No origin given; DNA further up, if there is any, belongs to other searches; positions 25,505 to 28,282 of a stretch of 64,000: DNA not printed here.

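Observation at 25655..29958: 825-aa protein of unknown function translationally coupled to a membrane Ser/Thr kinase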

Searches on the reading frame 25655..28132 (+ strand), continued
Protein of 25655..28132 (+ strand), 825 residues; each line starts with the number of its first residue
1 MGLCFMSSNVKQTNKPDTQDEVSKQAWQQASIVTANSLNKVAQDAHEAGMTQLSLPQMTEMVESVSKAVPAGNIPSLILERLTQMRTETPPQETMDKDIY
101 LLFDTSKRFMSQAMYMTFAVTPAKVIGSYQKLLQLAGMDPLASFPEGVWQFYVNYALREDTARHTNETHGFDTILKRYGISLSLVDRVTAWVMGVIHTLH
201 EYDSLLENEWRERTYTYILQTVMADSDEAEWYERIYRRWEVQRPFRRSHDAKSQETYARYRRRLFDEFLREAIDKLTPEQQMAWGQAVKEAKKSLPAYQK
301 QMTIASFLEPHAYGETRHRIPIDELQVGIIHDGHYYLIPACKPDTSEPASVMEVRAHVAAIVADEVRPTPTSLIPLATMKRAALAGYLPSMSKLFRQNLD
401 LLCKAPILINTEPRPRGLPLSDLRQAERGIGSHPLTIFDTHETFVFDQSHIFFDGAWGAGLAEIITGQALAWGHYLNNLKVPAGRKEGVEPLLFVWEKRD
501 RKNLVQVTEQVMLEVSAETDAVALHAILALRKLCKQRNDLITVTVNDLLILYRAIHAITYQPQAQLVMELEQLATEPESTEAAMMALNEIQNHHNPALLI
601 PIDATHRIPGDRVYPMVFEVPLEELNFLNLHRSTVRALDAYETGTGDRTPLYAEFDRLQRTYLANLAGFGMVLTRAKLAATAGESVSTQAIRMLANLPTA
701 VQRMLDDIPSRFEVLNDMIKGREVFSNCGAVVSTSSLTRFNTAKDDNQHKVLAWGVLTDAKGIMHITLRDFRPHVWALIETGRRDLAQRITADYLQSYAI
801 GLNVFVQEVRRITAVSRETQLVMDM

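Call 47: search_solved_structures(query=A2, max_evalue=10, show_alignments=4)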
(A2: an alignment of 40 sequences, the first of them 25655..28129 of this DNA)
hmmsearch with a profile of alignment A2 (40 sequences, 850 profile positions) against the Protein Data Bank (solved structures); distinct sequences matched with E-value up to 10: 1.
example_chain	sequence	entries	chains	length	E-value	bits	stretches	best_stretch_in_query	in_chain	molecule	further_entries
9lmp_R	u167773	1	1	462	0.27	12.4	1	574-706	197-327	G-protein coupled receptor 4,Soluble cytochrome b562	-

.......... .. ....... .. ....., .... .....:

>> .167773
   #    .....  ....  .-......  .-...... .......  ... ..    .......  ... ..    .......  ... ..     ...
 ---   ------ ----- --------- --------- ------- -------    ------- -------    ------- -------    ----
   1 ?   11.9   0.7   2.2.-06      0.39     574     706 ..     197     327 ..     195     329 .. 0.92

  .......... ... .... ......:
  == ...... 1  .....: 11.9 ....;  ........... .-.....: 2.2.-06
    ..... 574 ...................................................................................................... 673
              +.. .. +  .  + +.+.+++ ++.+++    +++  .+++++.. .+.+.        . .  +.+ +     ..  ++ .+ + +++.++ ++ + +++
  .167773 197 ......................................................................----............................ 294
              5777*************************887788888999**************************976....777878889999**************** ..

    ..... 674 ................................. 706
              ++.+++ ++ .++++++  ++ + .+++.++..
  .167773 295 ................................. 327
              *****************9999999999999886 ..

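Call 50: list_cluster_members(proteins=[P0143, P0155, P0158, P0146, P0133, P0160, P0199, P0203, P0227, P0131])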
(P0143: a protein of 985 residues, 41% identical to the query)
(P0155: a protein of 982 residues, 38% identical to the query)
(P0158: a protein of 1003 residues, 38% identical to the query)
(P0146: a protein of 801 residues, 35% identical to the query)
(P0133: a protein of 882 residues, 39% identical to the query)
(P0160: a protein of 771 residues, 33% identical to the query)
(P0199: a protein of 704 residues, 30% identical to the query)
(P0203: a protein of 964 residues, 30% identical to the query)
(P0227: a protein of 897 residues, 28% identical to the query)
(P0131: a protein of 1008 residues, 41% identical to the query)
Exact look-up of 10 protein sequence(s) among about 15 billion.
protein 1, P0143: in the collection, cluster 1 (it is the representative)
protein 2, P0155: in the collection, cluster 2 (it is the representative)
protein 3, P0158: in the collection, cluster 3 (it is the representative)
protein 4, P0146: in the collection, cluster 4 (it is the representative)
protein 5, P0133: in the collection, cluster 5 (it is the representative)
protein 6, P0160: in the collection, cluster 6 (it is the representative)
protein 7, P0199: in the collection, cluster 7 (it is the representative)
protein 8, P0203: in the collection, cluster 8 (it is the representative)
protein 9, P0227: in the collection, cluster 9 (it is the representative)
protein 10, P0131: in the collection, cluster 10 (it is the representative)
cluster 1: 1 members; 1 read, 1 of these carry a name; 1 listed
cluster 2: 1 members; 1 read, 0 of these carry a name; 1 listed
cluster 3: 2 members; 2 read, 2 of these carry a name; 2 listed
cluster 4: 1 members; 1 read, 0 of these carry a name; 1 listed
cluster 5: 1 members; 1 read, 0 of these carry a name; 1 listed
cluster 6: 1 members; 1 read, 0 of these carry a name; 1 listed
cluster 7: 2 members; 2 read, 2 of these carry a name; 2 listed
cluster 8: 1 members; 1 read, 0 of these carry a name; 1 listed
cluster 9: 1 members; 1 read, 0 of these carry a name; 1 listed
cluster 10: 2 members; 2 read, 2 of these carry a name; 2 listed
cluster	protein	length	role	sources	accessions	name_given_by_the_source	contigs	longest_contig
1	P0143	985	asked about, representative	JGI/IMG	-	hypothetical protein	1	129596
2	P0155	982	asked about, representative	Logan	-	-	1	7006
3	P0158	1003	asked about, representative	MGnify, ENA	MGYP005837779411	CR=1 FL=1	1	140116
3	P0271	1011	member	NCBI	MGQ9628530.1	MAG: FHA domain-containing protein [Anaerolineae bacterium]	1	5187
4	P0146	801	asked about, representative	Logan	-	-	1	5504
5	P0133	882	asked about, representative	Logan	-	-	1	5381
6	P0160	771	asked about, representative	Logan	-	-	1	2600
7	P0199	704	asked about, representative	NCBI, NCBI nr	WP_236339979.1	hypothetical protein [Paenibacillus plantiphilus]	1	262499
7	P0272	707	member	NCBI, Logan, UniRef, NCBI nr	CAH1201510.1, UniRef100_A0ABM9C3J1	hypothetical protein PAECIP111893_01638 [Paenibacillus plantiphilus] | Condensation domain-containing protein n=2 Tax=Paenibacillus plantiphilus TaxID=2905650 ...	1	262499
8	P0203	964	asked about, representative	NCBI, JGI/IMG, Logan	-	-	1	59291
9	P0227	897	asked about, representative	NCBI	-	-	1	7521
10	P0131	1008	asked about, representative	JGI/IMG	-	hypothetical protein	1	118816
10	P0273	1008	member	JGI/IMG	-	hypothetical protein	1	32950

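Call 51: find_encoding_contigs(protein=P0158, flank=7000, max_places=2)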
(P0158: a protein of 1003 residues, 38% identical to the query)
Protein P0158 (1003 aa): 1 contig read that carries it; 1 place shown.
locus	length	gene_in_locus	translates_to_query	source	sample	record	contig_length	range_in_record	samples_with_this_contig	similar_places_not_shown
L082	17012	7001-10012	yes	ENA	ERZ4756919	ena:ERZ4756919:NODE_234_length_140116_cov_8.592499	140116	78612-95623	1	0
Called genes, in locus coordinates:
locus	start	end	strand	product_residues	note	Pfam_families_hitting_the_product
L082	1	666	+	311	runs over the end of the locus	PF12715:Abhydrolase_7 (weak), PF05448:AXE1, PF22244:GCE_fung (faint), PF01738:DLH (weak), PF00326:Peptidase_S9 (faint)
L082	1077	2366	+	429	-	PF01547:SBP_bac_1, PF13416:SBP_bac_8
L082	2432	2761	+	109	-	-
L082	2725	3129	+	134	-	-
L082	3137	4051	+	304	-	PF00528:BPD_transp_1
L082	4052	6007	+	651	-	PF03781:FGE-sulfatase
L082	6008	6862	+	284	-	PF00528:BPD_transp_1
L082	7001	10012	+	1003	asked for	PF00498:FHA, PF16697:Yop-YscD_cpl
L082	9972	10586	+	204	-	PF01850:PIN, PF10047:DUF2281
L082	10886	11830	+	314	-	PF00478:IMPDH (faint), PF03060:NMO, PF05690:ThiG (weak)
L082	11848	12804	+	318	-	PF00698:Acyl_transf_1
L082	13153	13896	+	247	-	PF00106:adh_short, PF08659:KR, PF13561:adh_short_C2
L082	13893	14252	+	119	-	PF03780:Asp23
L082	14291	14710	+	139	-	PF01029:NusB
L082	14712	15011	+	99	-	PF02416:TatA_B_E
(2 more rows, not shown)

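Call 52: find_encoding_contigs(protein=P0199, flank=7000, max_places=2)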
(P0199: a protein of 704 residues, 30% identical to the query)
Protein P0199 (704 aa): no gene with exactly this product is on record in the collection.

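Call 53: find_encoding_contigs(protein=P0131, flank=7000, max_places=2)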
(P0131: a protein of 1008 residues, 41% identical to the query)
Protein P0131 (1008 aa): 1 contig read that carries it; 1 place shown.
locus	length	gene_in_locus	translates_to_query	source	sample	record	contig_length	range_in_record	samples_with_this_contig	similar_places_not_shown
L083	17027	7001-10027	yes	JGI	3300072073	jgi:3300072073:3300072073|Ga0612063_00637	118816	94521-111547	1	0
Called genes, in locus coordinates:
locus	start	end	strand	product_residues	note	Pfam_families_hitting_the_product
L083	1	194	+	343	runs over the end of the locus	PF00294:PfkB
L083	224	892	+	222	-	PF01081:Aldolase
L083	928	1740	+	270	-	PF00106:adh_short, PF01370:Epimerase, PF08659:KR, PF13561:adh_short_C2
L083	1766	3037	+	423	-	PF09861:Lar_N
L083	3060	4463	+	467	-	PF03446:NAD_binding_2, PF03807:F420_oxidored (weak), PF00393:6PGD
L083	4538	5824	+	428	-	PF00365:PFK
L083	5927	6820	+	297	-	PF13419:HAD_2 (weak)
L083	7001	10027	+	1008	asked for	-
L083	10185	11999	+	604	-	PF00664:ABC_membrane, PF00005:ABC_tran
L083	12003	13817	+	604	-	PF00664:ABC_membrane, PF00005:ABC_tran, PF02463:SMC_N (faint), PF06414:Zeta_toxin (faint)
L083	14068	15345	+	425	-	PF00480:ROK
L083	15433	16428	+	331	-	PF01261:AP_endonuc_2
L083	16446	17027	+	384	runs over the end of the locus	PF01408:GFO_IDH_MocA, PF22725:GFO_IDH_MocA_C3, PF02894:GFO_IDH_MocA_C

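Call 54: find_encoding_contigs(protein=P0203, flank=7000, max_places=2)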
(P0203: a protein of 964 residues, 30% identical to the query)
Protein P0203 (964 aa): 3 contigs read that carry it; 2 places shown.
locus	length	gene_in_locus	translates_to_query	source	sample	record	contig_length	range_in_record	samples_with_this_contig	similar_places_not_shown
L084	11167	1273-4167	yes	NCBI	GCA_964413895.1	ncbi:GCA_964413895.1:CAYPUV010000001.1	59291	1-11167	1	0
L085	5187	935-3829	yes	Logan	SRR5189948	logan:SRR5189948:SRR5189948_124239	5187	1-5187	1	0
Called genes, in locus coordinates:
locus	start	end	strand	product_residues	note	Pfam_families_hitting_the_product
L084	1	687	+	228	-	PF01522:Polysacc_deac_1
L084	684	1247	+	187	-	PF13489:Methyltransf_23, PF01209:Ubie_methyltran, PF13649:Methyltransf_25, PF13847:Methyltransf_31, PF08241:Methyltransf_11, PF08242:Methyltransf_12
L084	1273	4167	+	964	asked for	PF00498:FHA (weak), PF16697:Yop-YscD_cpl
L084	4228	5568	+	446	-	PF08245:Mur_ligase_M, PF02875:Mur_ligase_C, PF27239:FOL3_C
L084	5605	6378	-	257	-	PF01209:Ubie_methyltran, PF05219:DREV (weak), PF13489:Methyltransf_23, PF07021:MetW, PF13847:Methyltransf_31, PF08241:Methyltransf_11, PF08242:Methyltransf_12, PF13649:Methyltransf_25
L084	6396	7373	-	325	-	PF13793:Pribosyltran_N, PF00156:Pribosyltran, PF14572:Pribosyl_synth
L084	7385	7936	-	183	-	PF13302:Acetyltransf_3, PF13420:Acetyltransf_4, PF00583:Acetyltransf_1, PF13523:Acetyltransf_8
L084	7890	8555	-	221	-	PF00300:His_Phos_1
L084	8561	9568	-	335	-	PF03308:MeaB, PF13191:AAA_16 (faint), PF02492:cobW (weak)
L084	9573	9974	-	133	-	PF02310:B12-binding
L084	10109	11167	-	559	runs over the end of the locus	PF01642:MM_CoA_mutase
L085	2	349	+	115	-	?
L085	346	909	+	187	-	PF13489:Methyltransf_23, PF01209:Ubie_methyltran, PF13649:Methyltransf_25, PF13847:Methyltransf_31, PF08241:Methyltransf_11, PF08242:Methyltransf_12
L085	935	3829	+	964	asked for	PF00498:FHA (weak), PF16697:Yop-YscD_cpl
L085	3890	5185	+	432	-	?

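Call 55: search_protein_families(library=pfam, proteins=[L004:8515-9429:+, L014:8913-9944:+, L015:3489-4142:-, L019:9895-11280:-, L043:4386-5132:-, L062:8458-11838:-, L066:8575-10896:+, L067:8603-9442:+, L007:8530-9465:-, L073:3365-4300:-], max_evalue=0.001)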
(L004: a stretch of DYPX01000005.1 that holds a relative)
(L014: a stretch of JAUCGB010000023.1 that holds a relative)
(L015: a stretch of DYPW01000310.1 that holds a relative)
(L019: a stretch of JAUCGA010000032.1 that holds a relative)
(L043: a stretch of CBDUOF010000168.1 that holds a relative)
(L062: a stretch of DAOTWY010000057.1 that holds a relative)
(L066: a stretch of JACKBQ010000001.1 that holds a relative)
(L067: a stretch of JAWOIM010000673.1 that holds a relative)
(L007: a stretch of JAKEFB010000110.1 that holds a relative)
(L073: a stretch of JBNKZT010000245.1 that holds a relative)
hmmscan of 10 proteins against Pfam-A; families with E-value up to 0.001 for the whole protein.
L004:8515-9429:+ (304 aa): 2 families
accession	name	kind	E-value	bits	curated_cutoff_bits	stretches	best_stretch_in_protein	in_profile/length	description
PF02548.21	Pantoate_transf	-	1.9e-115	385.2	28.7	1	3-260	1-258/259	Ketopantoate hydroxymethyltransferase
PF13714.12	PEP_mutase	-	5.7e-07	29.8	31.5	1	13-118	5-107/240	Phosphoenolpyruvate phosphomutase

L014:8913-9944:+ (343 aa): 2 families
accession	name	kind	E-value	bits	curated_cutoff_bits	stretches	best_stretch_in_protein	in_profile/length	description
PF01628.27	HrcA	-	7.5e-43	147.4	22.2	1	107-323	1-215/215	HrcA protein C terminal domain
PF03444.21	HrcA_DNA-bdg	-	0.00048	20.2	21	0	5-75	2-71/79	Winged helix-turn-helix transcription repressor, HrcA DNA-binding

L015:3489-4142:- (217 aa): 0 families

L019:9895-11280:- (461 aa): 1 family
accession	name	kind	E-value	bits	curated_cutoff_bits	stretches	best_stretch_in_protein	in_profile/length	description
PF00581.25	Rhodanese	-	3.8e-24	85.5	22.2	2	67-161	3-101/102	Rhodanese-like domain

L043:4386-5132:- (248 aa): 1 family
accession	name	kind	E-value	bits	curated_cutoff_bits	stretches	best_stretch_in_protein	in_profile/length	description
PF00588.24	SpoU_methylase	-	1.2e-32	113.4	29.7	1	98-244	2-142/142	SpoU rRNA Methylase family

L062:8458-11838:- (1126 aa): 2 families
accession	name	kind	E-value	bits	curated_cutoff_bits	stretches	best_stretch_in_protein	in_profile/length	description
PF03415.19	Peptidase_C11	-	4e-20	73.1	25.8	1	177-533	2-332/359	Clostripain family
PF04151.21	PPC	-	3.4e-05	25.1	25.9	1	51-116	5-65/70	Bacterial pre-peptidase C-terminal domain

L066:8575-10896:+ (773 aa): 4 families
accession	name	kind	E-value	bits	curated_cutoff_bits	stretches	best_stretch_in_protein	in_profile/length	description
PF25275.1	Golvesin_C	-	2e-15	57.5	31.6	1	418-540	3-119/132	Golvesin C-terminal domain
PF01510.30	Amidase_2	-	1.7e-14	54.7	26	1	231-392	4-131/131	N-acetylmuramoyl-L-alanine amidase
PF25059.1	FN3_DSCAM-DSCAML_C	-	0.00025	21.7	39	1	693-746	20-73/89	DSCAM/DSCAML C-terminal Fn3-like domain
PF00041.27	fn3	-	0.00042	20.9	25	0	680-746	16-77/84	Fibronectin type III domain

L067:8603-9442:+ (279 aa): 4 families
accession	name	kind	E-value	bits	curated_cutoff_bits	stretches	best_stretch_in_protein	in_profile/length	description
PF00924.24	MS_channel_2nd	-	2.4e-20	72.8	20.2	1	106-172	2-68/68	Mechanosensitive ion channel, beta-domain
PF21082.3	MS_channel_3rd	-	1.3e-15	58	21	1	179-261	2-87/88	Mechanosensitive ion channel MscS, C-terminal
PF05552.17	MS_channel_1st_1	-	4e-09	36.7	22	1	13-54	7-48/50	Mechanosensitive ion channel, conserved TM helix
PF21088.3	MS_channel_1st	-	1.2e-05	25.6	23.1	1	69-104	7-42/42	Mechanosensitive ion channel, transmembrane helices 2/3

L007:8530-9465:- (311 aa): 4 families
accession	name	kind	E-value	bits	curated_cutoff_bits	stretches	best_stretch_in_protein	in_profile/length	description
PF00924.24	MS_channel_2nd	-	1.4e-20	73.6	20.2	1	131-197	2-68/68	Mechanosensitive ion channel, beta-domain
PF21082.3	MS_channel_3rd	-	1.8e-13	51.1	21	1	204-287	2-88/88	Mechanosensitive ion channel MscS, C-terminal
PF05552.17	MS_channel_1st_1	-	1.6e-09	37.9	22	1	34-79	3-48/50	Mechanosensitive ion channel, conserved TM helix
PF21088.3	MS_channel_1st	-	2e-06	28.1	23.1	1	89-129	2-42/42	Mechanosensitive ion channel, transmembrane helices 2/3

L073:3365-4300:- (311 aa): 4 families
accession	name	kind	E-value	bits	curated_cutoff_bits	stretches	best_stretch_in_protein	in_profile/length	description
PF00924.24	MS_channel_2nd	-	5.6e-21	74.9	20.2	1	139-205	2-68/68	Mechanosensitive ion channel, beta-domain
PF21082.3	MS_channel_3rd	-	4.1e-13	50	21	1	212-269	2-62/88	Mechanosensitive ion channel MscS, C-terminal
PF05552.17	MS_channel_1st_1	-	3.4e-11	43.3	22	1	42-87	3-48/50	Mechanosensitive ion channel, conserved TM helix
PF21088.3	MS_channel_1st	-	1.3e-06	28.7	23.1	1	97-137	2-42/42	Mechanosensitive ion channel, transmembrane helices 2/3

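Call 62: search_protein_families(library=padloc, proteins=[window:25655-28129:+], max_evalue=0.01)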
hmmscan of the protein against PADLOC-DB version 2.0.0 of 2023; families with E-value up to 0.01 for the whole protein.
window:25655-28129:+ (825 aa): 0 families

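Call 83: predict_structure(alignment_id=A4)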
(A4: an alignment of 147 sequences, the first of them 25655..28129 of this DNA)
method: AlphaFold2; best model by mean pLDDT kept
length: 825 residues; sequences in the alignment: 147
mean_pLDDT: 91.1   pTM: 0.90
mean pLDDT of the five models: 91.1, 90.7, 89.5, 88.7, 87.3
residues with pLDDT >= 90: 633; 70-90: 133; 50-70: 47; < 50: 12
segments of 3 or more residues with pLDDT < 50: 1-12
pLDDT, mean of each block of 10 residues (from residue 1): 38 58 88 96 93 94 92 94 90 86 83 57 80 91 73 72 95 98 97 98 98 97 97 96 96 96 98 98 98 94 95 89 98 96 97 97 82 94 93 96 98 95 95 96 96 94 98 96 85 93 85 96 97 85 93 98 98 98 98 94 91 93 97 98 96 97 95 94 86 71 65 71 96 97 90 98 98 97 98 98 98 89 73
secondary structure, 60 per line:
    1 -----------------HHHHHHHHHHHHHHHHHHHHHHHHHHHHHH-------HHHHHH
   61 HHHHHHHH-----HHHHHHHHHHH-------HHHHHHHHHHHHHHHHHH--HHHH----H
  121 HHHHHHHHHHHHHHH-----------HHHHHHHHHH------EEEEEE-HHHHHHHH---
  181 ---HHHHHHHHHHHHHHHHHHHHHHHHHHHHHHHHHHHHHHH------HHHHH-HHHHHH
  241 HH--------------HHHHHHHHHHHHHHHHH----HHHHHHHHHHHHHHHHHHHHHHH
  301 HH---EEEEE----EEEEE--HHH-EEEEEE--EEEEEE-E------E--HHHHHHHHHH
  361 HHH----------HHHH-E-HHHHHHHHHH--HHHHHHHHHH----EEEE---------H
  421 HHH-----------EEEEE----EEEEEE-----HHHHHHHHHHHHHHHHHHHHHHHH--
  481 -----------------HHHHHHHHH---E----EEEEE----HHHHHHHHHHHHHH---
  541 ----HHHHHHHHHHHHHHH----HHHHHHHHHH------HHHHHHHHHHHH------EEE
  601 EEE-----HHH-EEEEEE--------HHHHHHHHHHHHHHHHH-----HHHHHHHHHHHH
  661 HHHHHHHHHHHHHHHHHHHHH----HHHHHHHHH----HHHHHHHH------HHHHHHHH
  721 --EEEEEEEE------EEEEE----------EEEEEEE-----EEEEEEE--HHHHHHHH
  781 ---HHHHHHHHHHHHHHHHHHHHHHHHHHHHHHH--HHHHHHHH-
elements in order (helices of 4 or more, strands of 3 or more residues): H18-47 H55-68 H74-84 H92-109 H112-115 H120-135 H147-156 E163-168 H170-177 H184-222 H229-233 H235-242 H257-273 H278-302 E306-310 E315-319 E326-331 E334-339 H351-363 H374-377 H381-390 H393-402 E407-410 H420-423 E435-439 E444-449 H455-478 H498-506 E515-519 H524-537 H545-559 H564-573 H580-591 E598-603 E613-618 H627-643 H649-681 H686-694 H699-706 H713-720 E723-730 E737-741 E752-758 E764-770 H773-780 H784-814 H817-824
